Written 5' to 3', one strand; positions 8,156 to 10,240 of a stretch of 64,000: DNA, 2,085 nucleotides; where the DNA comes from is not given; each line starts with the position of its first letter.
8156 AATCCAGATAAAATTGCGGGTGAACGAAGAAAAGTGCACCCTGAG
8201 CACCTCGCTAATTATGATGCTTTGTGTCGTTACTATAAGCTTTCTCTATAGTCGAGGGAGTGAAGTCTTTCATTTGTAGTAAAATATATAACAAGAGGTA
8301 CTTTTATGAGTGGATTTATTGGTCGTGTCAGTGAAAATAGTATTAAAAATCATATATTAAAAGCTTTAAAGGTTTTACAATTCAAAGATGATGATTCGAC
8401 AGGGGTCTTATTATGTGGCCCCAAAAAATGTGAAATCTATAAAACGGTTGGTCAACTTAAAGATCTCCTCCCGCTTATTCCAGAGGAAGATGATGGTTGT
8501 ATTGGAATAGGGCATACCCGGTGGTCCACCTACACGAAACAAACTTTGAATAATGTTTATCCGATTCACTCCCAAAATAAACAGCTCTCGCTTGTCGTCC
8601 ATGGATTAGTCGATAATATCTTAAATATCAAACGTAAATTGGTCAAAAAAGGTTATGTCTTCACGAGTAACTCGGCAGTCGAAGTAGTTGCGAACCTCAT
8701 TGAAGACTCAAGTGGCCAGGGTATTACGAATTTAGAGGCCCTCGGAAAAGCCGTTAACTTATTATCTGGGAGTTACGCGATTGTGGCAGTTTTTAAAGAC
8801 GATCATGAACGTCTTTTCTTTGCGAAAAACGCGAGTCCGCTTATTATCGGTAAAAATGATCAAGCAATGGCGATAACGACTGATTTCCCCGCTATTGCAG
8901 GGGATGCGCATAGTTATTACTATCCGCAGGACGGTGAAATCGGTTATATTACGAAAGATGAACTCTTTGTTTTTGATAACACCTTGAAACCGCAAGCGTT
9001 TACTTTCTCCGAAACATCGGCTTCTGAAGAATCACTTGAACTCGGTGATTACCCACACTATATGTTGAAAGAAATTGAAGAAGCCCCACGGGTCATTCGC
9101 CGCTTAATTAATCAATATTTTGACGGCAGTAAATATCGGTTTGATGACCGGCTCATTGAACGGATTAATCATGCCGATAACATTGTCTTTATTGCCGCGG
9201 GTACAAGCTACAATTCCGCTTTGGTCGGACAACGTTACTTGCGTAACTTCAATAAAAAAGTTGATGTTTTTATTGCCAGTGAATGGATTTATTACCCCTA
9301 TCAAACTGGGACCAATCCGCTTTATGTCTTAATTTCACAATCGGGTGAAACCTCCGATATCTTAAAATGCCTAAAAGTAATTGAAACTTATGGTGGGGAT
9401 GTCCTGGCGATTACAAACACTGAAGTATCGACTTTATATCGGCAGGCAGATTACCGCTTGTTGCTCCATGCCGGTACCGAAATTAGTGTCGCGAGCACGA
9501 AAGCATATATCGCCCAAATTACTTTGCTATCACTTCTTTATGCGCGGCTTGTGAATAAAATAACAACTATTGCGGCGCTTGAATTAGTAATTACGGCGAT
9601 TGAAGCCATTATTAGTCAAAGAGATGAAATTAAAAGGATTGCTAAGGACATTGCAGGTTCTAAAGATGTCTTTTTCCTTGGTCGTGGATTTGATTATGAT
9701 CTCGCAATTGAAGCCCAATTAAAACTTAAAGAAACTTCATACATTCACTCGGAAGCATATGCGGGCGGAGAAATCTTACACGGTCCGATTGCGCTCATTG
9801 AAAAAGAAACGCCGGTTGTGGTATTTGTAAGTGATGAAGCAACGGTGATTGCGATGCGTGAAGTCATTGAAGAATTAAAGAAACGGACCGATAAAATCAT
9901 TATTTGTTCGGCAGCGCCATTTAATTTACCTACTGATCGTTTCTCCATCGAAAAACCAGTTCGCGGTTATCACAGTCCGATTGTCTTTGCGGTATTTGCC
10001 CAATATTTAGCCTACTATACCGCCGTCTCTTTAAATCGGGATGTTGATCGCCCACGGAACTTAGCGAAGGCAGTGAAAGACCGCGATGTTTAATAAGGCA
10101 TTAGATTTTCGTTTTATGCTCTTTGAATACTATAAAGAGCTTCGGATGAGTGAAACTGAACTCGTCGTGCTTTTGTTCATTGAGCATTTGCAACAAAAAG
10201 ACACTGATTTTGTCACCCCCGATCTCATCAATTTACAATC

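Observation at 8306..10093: GlmS homologue with the catalytic N-terminal Cys replaced by Ser and further glutaminase-site substitutions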

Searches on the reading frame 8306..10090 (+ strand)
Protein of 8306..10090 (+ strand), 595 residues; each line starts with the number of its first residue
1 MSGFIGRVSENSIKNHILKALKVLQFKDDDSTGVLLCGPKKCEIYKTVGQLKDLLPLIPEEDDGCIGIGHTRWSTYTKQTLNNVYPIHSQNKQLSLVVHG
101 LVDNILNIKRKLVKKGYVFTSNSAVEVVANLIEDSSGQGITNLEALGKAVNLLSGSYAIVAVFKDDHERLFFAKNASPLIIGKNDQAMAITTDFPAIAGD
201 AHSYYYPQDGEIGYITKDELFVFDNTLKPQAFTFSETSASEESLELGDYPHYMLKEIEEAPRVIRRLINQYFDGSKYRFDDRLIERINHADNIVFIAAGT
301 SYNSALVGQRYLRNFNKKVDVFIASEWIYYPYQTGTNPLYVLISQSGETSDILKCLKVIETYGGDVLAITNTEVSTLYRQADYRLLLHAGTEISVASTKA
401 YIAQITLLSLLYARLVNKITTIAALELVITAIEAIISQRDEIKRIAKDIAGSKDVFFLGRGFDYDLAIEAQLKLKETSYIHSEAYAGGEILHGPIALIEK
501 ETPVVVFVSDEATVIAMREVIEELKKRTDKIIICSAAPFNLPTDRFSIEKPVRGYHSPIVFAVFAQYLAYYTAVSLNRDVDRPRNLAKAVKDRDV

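Call 3: search_protein_families(library=pfam, proteins=[window:8306-10090:+], max_evalue=0.01)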
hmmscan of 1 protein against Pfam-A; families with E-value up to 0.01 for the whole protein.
window:8306-10090:+ (595 aa): 3 families
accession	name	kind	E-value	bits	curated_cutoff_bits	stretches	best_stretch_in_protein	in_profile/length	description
PF01380.27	SIS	-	2.8e-35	121.4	25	2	287-413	2-130/131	SIS domain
PF13522.11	GATase_6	-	6.7e-11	42.8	27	1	64-189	10-126/130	Glutamine amidotransferase domain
PF13537.11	GATase_7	-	1.8e-10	41.3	25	1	82-197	11-121/123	Glutamine amidotransferase domain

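Call 4: search_protein_families(library=ncbifam, proteins=[window:8306-10090:+], max_evalue=0.01)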
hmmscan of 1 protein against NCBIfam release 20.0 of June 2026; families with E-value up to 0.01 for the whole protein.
window:8306-10090:+ (595 aa): 21 families
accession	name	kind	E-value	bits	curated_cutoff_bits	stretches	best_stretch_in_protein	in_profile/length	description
NF001484.0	PRK00331.1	subfamily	1.9e-155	518.7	381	1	1-590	1-598/601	isomerizing glutamine--fructose-6-phosphate transaminase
TIGR01135.1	glmS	equivalog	2.4e-148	495.3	418.05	1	3-590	2-604/607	glutamine--fructose-6-phosphate transaminase (isomerizing)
NF046059.1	NagB_SO3506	equivalog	2.9e-37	128.7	430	1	253-533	4-281/330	glucosamine-6-phosphate deaminase NagB-II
NF041128.1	glucosaP_deam_GlmD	equivalog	3e-32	112.2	580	1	281-591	22-322/323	glucosamine-6-phosphate deaminase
TIGR01134.1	purF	equivalog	1.7e-15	57.3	350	1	3-212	2-214/432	amidophosphoribosyltransferase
NF008481.0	PRK11382.1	equivalog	7.6e-11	41.8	430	1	289-584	43-332/340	fructoselysine 6-phosphate deglycase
NF040776.2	AlsR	equivalog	3.3e-10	39.4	400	1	340-421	180-262/279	transcriptional repressor AlsR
NF008458.0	PRK11337.1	equivalog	4.9e-09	35.6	378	1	341-423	193-276/293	MurR/RpiR family transcriptional regulator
TIGR00393.1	kpsF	subfamily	3e-08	33.6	203.7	1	340-394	51-105/268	KpsF/GutQ family sugar-phosphate isomerase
TIGR03127.2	RuMP_HxlB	equivalog_domain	1.2e-07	31.8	160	1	281-396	21-132/178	6-phospho-3-hexuloisomerase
NF041755.1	RuMP_HxlAB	equivalog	3.1e-07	29.7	500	1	261-389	217-341/391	bifunctional 3-hexulose-6-phosphate synthase/6-phospho-3-hexuloisomerase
TIGR02815.1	agaS_fam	subfamily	6.4e-07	28.7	529.2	1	254-583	6-354/372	putative sugar isomerase, AgaS family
TIGR01536.1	asn_synth_AEB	equivalog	2.4e-06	26.8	267.1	1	63-174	43-140/517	asparagine synthase (glutamine-hydrolyzing)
TIGR03104.1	trio_amidotrans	equivalog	3.2e-05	22.4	570.1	1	64-197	41-165/589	N-acetylglutaminylglutamine amidotransferase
NF012026.0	PRK15482.1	equivalog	0.00023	20.7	408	1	340-428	186-274/285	HTH-type transcriptional regulator MurR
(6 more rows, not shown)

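Call 5: search_solved_structures(query=window:8306-10090:+, show_alignments=2)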
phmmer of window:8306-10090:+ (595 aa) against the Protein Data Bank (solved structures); distinct sequences matched with E-value up to 0.001: 40.
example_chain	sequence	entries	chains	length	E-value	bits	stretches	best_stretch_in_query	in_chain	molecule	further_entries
4amv_A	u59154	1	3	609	6.3e-88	299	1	1-590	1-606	GLUCOSAMINE--FRUCTOSE-6-PHOSPHATE AMINOTRANSFERASE [ISOMER IZING]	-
3ooj_A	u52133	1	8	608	1.5e-87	297.8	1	3-590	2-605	Glucosamine/fructose-6-phosphate aminotransferase, isomerizing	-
1jxa_A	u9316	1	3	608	1.6e-87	297.6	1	3-590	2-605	glucosamine 6-phosphate synthase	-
2j6h_A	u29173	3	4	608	1.8e-87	297.5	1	3-590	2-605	GLUCOSAMINE-FRUCTOSE-6-PHOSPHATE AMINOTRANSFERASE | GLUCOSAMINE--FRUCTOSE-6-PHOSPHATE AMINOTRANSFERASE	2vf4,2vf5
4s1w_A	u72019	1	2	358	1.2e-73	251.8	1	245-590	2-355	Glutamine--fructose-6-phosphate aminotransferase [isomerizing]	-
1moq_A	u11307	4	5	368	8.3e-60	206.2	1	246-590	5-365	GLUCOSAMINE 6-PHOSPHATE SYNTHASE | Glutamine--fructose-6-phosphate aminotransferase [isomerizing]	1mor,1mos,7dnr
6r4i_A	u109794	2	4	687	2.4e-55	191.4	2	244-590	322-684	Glutamine--fructose-6-phosphate aminotransferase [isomerizing] 1 | Glutamine--fructose-6-phosphate-aminotransferase [isomerizing] 1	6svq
6r4h_A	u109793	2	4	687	3.3e-55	191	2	244-590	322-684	Glutamine--fructose-6-phosphate aminotransferase [isomerizing] 1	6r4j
6zmj_A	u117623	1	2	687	3.4e-55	190.9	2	244-590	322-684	Glutamine--fructose-6-phosphate aminotransferase [isomerizing] 1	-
6r4e_A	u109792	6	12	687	4.6e-55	190.5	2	244-590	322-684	Glutamine--fructose-6-phosphate aminotransferase [isomerizing] 1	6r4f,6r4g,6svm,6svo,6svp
7ndl_A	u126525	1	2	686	1.6e-54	188.7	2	244-590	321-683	Isoform 2 of Glutamine-fructose-6-phosphate aminotransferase [isomerizing] 1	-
6zmk_A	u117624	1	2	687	2.1e-54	188.4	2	244-590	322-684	Glutamine--fructose-6-phosphate aminotransferase [isomerizing] 1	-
3tbf_A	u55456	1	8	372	2.1e-54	188.3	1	245-590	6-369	Glucosamine--fructose-6-phosphate aminotransferase [isomerizing]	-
2v4m_A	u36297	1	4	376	1e-42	149.8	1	244-590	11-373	GLUCOSAMINE--FRUCTOSE-6-PHOSPHATE AMINOTRANSFERASE [ISOMERIZING] 1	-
2zj3_A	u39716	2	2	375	1e-42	149.8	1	244-590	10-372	Glucosamine--fructose-6-phosphate aminotransferase [isomerizing] 1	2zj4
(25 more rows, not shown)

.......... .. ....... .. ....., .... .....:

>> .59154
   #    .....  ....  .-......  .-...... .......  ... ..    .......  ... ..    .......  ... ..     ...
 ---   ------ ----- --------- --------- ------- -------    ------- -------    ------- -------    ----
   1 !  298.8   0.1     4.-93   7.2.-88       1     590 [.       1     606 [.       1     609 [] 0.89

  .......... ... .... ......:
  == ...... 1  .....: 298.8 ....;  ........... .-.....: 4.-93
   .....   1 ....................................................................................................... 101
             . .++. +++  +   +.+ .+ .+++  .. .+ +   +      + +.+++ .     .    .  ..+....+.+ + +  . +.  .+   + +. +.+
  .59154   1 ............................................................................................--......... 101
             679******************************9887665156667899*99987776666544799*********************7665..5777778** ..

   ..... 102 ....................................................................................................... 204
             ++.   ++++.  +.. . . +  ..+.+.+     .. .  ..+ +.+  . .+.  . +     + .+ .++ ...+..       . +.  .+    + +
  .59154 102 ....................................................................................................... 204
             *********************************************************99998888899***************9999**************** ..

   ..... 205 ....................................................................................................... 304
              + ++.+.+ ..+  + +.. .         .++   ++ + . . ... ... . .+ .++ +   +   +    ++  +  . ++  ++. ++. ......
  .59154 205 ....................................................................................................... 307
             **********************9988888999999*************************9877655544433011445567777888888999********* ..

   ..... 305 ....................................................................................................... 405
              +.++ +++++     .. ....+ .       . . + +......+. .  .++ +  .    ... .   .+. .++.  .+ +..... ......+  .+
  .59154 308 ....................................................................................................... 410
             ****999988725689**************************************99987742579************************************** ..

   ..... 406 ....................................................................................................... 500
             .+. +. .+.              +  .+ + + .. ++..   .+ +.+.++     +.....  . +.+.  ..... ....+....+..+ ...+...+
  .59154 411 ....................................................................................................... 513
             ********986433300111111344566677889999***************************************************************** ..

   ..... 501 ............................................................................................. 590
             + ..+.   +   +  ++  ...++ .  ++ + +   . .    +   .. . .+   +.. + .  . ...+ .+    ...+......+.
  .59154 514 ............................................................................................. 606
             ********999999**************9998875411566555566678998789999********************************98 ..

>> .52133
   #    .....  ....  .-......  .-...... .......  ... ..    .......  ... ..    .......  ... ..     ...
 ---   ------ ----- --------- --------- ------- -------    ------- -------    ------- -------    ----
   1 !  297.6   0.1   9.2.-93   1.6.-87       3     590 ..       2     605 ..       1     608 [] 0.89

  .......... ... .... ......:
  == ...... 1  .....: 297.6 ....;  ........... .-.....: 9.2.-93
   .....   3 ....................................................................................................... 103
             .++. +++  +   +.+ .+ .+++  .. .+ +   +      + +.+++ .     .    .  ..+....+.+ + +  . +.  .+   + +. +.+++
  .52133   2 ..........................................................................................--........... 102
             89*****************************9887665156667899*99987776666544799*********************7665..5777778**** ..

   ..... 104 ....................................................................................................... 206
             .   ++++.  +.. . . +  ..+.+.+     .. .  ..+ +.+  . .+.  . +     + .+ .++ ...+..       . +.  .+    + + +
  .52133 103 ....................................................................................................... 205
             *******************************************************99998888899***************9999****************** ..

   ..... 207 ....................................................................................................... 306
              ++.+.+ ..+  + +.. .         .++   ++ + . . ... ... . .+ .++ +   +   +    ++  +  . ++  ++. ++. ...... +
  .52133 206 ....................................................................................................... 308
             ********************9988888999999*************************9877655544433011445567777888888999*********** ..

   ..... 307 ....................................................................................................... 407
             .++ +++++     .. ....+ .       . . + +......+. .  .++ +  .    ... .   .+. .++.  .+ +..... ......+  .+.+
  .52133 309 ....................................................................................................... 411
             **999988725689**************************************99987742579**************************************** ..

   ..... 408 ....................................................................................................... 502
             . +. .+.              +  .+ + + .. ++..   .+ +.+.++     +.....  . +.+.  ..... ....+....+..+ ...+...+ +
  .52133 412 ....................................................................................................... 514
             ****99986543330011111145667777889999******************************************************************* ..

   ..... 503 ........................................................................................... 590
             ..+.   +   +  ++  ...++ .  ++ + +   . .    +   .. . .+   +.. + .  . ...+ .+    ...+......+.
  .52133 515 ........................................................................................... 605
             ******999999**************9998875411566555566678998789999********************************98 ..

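Call 9: find_homologous_proteins(query=window:8306-10090:+, max_evalue=1e-20)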
Query window:8306-10090:+ (595 aa): 7807 proteins with E <= 1e-20 among 8000 candidates; the best 120 are listed.
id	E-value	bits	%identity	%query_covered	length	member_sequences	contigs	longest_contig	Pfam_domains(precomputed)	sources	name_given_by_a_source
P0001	0.0e+0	1210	91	100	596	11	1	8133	PF01380.28,PF13522.12,PF13537.12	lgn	-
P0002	1.7e-294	996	74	100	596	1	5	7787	PF01380.28,PF13522.12,PF13537.12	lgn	-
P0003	3.2e-282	955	69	99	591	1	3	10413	PF01380.28,PF13522.12,PF13537.12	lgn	-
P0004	8.8e-282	954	69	99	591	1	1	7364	PF01380.28,PF13522.12,PF13537.12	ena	-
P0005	4.5e-280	948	68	99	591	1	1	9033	PF01380.28,PF13522.12,PF13537.12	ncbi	-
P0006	7.2e-280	948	70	100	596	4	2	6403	PF01380.28,PF13522.12,PF13537.12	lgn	-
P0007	5.1e-276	935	69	100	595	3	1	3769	PF01380.28,PF13522.12,PF13537.12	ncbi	-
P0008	2.0e-268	910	69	100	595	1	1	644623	PF01380.28,PF13522.12,PF13537.12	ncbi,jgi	ncbi:MAG: glutamine--fructose-6-phosphate transaminase (isomerizing) [Bacilli bacterium]|jgi:glucosa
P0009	2.0e-268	910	69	100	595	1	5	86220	PF01380.28,PF13522.12,PF13537.12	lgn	-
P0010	2.8e-268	909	69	100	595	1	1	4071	PF01380.28,PF13522.12,PF13537.12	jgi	-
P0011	2.2e-267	906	69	100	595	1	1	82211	PF01380.28,PF13522.12,PF13537.12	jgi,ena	-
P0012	2.3e-267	906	69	100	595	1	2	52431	PF01380.28,PF13522.12,PF13537.12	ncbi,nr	ncbi:MAG: Glutamine--fructose-6-phosphate aminotransferase (isomerizing) [Tenericutes bacterium ADur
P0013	3.9e-267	906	69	100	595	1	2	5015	PF01380.28,PF13522.12,PF13537.12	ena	-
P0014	7.8e-267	905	69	100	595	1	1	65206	PF01380.28,PF13522.12,PF13537.12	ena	-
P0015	7.9e-267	905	69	100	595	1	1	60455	PF01380.28,PF13522.12,PF13537.12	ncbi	-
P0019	1.5e-262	890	68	100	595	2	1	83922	PF01380.28,PF13522.12,PF13537.12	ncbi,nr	ncbi:MAG: Glutamine--fructose-6-phosphate aminotransferase (isomerizing) [Tenericutes bacterium ADur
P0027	4.6e-202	691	55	99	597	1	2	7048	PF01380.28,PF13522.12,PF13537.12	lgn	-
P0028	6.7e-201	687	55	99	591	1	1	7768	PF01380.28,PF13522.12,PF13537.12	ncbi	-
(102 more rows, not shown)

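Call 13: find_encoding_contigs(protein=P0008, flank=10000, max_places=3)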
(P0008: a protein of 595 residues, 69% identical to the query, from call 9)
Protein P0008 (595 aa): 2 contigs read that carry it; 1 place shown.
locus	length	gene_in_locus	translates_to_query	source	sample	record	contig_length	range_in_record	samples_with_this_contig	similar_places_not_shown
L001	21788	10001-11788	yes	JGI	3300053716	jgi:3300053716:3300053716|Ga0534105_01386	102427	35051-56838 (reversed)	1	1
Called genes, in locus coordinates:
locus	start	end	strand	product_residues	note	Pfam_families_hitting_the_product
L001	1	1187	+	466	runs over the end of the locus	PF19295:SufBD_N, PF01458:SUFBD_core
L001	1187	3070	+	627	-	PF00890:FAD_binding_2 (faint), PF01134:GIDA, PF12831:FAD_oxidored (weak), PF21680:GIDA_C_1st, PF13932:SAM_GIDA_C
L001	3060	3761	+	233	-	PF02527:GidB, PF13847:Methyltransf_31 (weak)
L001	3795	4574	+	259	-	PF00142:Fer4_NifH, PF00448:SRP54 (faint), PF01656:CbiA, PF02374:ArsA_ATPase (weak), PF06564:CBP_BcsQ, PF09140:MipZ, PF10609:ParA, PF13614:AAA_31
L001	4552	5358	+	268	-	PF02195:ParB_N, PF17762:HTH_ParB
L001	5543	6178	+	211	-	PF12822:ECF_trnsprt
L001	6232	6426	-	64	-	PF06902:Fer4_19 (weak), PF12838:Fer4_7 (faint), PF12837:Fer4_6 (faint), PF13237:Fer4_10 (weak), PF00037:Fer4 (weak), PF13459:Fer4_15, PF13370:Fer4_13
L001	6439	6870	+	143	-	-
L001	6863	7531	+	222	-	PF02224:Cytidylate_kin, PF13189:Cytidylate_kin2, PF13207:AAA_17 (faint)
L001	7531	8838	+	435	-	PF00009:GTP_EFTU, PF00071:Ras (faint), PF01926:MMR_HSR1, PF02421:FeoB_N, PF00009:GTP_EFTU, PF01926:MMR_HSR1, PF02421:FeoB_N, PF14714:KH_dom-like, +6 more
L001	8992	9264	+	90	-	PF00216:Bac_DNA_binding, PF18291:HU-HIG (weak)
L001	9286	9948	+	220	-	PF01743:PolyA_pol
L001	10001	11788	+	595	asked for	PF13522:GATase_6, PF13537:GATase_7, PF01380:SIS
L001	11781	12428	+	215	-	PF21984:DnaD_N, PF07261:DnaB_2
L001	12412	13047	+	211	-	PF00730:HhH-GPD, PF00633:HHH (weak)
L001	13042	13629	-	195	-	PF03838:RecU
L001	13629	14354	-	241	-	PF00929:RNase_T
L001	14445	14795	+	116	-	PF05103:DivIVA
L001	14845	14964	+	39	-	-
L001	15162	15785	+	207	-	PF01066:CDP-OH_P_transf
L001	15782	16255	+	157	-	PF02464:CinA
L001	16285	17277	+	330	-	PF00154:RecA_N, PF06745:ATPase (weak), PF08423:Rad51, PF01637:ATPase_2 (faint), PF21096:RecA_C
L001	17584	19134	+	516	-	PF12072:RNase_Y_N, PF00013:KH_1, PF01966:HD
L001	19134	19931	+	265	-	PF00149:Metallophos, PF13277:YmdB, PF19910:DUF6383 (faint)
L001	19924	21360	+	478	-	PF00919:UPF0004, PF04055:Radical_SAM, PF01938:TRAM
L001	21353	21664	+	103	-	PF06133:Com_YlbF (weak)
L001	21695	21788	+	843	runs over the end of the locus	PF01624:MutS_I, PF05188:MutS_II, PF05192:MutS_III, PF05190:MutS_IV, PF00488:MutS_V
